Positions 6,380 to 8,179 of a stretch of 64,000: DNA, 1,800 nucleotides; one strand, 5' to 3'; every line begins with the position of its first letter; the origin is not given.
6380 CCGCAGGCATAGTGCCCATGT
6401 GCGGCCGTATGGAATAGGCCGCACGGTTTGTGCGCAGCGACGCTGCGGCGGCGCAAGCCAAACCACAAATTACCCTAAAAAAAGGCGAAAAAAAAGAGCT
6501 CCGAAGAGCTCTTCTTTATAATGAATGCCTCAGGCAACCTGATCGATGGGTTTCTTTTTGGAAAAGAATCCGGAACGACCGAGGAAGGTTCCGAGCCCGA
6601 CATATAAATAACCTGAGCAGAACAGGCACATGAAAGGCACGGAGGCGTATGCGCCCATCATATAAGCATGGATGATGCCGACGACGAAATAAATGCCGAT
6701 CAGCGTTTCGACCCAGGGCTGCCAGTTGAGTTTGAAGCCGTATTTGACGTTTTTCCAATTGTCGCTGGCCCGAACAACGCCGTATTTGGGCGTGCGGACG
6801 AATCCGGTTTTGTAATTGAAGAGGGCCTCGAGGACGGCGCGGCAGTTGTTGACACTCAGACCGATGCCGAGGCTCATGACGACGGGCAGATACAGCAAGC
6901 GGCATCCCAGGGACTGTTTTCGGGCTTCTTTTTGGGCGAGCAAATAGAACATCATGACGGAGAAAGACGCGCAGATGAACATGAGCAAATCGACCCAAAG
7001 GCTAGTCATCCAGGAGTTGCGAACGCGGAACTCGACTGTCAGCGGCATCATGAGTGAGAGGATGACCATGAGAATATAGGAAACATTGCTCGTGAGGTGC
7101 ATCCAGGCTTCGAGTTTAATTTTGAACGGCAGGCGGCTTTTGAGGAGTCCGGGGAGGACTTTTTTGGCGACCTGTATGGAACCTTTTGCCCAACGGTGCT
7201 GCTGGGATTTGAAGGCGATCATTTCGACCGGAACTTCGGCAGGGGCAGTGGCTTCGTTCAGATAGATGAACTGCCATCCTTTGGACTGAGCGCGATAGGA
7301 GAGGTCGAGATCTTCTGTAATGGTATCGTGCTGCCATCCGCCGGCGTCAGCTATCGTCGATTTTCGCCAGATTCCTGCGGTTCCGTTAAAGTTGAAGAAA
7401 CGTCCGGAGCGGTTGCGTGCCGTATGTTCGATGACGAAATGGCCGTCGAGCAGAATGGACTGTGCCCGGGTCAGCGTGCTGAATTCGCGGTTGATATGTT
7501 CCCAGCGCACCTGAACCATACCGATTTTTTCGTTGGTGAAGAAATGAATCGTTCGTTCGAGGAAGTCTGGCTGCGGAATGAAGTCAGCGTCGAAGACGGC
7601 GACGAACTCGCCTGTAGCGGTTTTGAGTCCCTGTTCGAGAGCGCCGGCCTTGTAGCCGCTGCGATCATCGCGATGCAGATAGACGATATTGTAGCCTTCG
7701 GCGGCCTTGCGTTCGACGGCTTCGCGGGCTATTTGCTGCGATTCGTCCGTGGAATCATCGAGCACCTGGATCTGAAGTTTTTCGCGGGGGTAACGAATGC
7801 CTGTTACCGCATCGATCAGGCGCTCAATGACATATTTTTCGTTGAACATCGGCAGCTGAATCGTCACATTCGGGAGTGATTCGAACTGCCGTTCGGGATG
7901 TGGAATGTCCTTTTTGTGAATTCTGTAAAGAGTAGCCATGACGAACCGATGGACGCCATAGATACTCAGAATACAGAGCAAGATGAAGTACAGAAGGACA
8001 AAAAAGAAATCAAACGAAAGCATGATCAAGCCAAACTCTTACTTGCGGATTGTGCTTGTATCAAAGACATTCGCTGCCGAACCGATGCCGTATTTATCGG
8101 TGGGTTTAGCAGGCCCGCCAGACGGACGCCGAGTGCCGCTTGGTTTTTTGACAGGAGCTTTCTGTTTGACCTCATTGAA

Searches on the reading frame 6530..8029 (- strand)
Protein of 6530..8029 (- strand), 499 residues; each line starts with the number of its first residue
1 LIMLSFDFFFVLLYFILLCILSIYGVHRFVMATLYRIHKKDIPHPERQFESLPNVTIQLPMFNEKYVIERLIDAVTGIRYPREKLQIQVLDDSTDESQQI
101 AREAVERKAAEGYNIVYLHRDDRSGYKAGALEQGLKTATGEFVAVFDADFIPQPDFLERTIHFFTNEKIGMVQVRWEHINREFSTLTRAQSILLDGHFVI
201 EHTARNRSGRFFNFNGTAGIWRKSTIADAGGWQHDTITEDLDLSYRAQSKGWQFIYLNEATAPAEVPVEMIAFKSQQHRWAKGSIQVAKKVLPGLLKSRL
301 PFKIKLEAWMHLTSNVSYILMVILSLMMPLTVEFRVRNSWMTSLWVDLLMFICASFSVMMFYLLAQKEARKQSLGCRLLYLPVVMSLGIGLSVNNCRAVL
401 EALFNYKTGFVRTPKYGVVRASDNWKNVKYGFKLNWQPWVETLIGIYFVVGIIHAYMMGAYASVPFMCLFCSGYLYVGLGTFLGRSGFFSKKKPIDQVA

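Call 16: search_protein_families(library=pfam, proteins=[window:6530-8029:-], max_evalue=0.001)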
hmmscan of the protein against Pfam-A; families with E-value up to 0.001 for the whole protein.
window:6530-8029:- (499 aa): 6 families
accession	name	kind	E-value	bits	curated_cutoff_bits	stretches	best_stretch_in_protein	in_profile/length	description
PF13641.12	Glyco_tranf_2_3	-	1e-23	85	27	1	53-283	1-230/230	Glycosyltransferase like family 2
PF00535.33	Glycos_transf_2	-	4.7e-22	79.1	23.3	1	58-213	3-152/168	Glycosyl transferase family 2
PF13632.12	Glyco_trans_2_3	-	4e-18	66.4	27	1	143-352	2-188/198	Glycosyl transferase family group 2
PF13506.12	Glyco_transf_21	-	7e-10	39.1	21.7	1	125-282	16-174/174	Glycosyl transferase family 21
PF10111.15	Glyco_tranf_2_2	-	0.00027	21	27.3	1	63-246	10-198/276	Glycosyltransferase like family 2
PF03552.20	Cellulose_synt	-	0.00029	19.9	24.7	1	229-292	414-479/722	Cellulose synthase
